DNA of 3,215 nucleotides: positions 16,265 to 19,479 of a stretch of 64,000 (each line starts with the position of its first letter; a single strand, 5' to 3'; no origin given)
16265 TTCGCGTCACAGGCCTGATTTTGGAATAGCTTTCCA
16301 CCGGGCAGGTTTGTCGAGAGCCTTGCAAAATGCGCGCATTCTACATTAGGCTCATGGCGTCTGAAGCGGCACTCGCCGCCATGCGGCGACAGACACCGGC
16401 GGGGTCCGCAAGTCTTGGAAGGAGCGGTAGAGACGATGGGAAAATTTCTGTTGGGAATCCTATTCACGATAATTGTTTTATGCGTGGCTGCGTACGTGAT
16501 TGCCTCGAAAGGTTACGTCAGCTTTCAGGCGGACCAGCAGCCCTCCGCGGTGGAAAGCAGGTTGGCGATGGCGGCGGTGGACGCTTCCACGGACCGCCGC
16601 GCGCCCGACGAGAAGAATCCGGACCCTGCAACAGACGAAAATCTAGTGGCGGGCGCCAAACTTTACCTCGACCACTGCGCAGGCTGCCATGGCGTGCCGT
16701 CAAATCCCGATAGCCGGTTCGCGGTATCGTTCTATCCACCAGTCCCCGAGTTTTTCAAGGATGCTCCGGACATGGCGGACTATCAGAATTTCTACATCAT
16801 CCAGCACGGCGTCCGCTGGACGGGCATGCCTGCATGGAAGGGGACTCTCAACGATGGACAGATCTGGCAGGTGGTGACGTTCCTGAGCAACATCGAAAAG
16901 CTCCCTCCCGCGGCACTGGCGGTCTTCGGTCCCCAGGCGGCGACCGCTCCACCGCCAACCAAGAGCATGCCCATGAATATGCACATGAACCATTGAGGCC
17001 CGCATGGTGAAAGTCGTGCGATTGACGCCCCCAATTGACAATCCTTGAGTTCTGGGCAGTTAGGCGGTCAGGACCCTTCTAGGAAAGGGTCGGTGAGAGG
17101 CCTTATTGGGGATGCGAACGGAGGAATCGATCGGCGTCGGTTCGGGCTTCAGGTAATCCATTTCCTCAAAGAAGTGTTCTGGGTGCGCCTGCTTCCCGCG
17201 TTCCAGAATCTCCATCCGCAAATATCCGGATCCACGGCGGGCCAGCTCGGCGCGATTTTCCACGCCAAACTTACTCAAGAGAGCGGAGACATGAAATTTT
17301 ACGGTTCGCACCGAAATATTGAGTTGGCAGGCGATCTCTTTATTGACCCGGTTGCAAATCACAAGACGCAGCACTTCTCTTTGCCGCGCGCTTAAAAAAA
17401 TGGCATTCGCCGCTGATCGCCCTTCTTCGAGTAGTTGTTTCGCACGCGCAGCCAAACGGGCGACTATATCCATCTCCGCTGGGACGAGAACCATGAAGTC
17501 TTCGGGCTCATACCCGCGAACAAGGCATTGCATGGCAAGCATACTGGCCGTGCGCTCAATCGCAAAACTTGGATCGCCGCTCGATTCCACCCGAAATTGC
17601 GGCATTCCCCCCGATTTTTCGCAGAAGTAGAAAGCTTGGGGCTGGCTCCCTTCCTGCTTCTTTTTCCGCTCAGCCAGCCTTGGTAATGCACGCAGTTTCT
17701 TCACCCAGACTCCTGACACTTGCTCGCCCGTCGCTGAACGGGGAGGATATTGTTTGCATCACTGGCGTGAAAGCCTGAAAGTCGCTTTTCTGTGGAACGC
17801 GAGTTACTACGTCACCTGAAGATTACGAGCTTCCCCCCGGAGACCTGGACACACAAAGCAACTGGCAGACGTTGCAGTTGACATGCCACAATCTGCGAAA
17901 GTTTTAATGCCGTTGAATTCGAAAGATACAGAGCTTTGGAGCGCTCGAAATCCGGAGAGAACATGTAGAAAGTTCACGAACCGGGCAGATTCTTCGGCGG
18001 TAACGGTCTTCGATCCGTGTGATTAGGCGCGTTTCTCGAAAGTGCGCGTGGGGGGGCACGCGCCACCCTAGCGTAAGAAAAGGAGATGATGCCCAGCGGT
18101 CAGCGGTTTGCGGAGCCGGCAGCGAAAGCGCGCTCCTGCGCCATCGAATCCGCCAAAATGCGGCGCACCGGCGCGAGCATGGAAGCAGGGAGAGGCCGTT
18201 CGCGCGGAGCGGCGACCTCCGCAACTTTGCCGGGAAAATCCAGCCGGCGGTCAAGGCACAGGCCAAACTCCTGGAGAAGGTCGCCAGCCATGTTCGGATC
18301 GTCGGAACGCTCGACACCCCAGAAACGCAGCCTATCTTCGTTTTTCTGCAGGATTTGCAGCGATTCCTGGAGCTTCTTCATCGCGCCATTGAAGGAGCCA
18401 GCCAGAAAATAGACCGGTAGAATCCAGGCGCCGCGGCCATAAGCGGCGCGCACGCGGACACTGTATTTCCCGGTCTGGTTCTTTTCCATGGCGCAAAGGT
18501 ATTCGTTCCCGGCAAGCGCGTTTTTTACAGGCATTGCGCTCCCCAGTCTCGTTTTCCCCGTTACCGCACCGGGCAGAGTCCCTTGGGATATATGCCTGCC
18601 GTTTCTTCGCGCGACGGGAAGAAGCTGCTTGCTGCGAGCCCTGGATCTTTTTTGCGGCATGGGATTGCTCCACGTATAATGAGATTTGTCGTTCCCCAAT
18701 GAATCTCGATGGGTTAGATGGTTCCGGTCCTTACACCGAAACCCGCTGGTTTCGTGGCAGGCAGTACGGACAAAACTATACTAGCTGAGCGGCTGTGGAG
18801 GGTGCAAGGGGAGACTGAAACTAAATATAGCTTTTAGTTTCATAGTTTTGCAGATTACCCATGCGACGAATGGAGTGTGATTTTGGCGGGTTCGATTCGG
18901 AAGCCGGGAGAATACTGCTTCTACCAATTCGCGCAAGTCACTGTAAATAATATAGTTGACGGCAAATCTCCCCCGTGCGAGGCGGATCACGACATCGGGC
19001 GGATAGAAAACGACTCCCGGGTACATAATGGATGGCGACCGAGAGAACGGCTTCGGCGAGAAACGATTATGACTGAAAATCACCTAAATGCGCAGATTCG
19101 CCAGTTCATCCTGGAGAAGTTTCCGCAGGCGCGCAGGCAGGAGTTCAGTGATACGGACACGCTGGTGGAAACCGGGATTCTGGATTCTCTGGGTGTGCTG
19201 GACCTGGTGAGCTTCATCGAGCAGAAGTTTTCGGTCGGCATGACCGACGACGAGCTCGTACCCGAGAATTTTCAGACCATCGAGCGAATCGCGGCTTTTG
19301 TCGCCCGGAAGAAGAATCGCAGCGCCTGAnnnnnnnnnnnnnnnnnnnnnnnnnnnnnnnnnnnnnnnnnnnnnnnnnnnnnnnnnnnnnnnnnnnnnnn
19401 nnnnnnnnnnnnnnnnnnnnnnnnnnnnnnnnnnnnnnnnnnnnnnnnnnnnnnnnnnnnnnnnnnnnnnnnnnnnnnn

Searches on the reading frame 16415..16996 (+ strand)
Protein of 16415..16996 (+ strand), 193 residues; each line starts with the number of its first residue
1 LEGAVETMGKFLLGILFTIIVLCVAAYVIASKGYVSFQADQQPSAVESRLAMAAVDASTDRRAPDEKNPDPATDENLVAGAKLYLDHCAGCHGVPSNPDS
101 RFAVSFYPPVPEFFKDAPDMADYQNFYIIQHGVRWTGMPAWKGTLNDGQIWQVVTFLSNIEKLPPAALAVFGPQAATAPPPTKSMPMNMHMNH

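Call 25: search_protein_families(library=pfam, proteins=[window:16415-16996:+], max_evalue=0.01)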
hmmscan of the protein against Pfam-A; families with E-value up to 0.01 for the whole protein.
window:16415-16996:+ (193 aa): 2 families
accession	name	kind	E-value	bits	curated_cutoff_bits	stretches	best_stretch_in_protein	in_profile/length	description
PF13442.11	Cytochrome_CBB3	-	4.8e-11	43.3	27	1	77-157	3-68/68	Cytochrome C oxidase, cbb3-type, subunit III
PF00034.26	Cytochrom_C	-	3.5e-06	28.7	21.3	1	78-159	2-88/90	Cytochrome c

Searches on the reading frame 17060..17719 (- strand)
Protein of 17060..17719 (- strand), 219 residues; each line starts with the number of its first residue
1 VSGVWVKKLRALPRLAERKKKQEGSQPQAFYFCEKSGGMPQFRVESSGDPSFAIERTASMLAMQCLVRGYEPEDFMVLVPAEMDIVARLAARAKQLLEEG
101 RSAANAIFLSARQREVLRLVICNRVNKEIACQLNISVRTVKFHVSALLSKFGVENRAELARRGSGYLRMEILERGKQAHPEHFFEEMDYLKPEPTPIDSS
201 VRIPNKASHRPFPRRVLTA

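Call 25: search_protein_families(library=pfam, proteins=[window:17060-17719:-], max_evalue=0.01)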
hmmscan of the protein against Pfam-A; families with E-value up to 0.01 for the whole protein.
window:17060-17719:- (219 aa): 2 families
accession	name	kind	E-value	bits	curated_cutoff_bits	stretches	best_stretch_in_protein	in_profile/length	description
PF00196.25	GerE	-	1.5e-16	60.2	23.5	1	109-161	3-55/57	Bacterial regulatory proteins, luxR family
PF08281.18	Sigma70_r4_2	-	1.5e-07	31.4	25.7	1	109-145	11-48/54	Sigma-70, region 4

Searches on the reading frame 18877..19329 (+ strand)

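Call 25: search_protein_families(library=pfam, proteins=[window:18877-19329:+], max_evalue=0.01)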
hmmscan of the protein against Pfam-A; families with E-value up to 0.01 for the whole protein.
window:18877-19329:+ (150 aa): 2 families
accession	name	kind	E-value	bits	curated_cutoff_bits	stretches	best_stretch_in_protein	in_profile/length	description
PF00550.31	PP-binding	-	3.8e-06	27.5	20.8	1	87-142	15-67/67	Phosphopantetheine attachment site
PF14573.12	PP-binding_2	-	0.003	18.2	32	1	98-147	42-89/96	Acyl-carrier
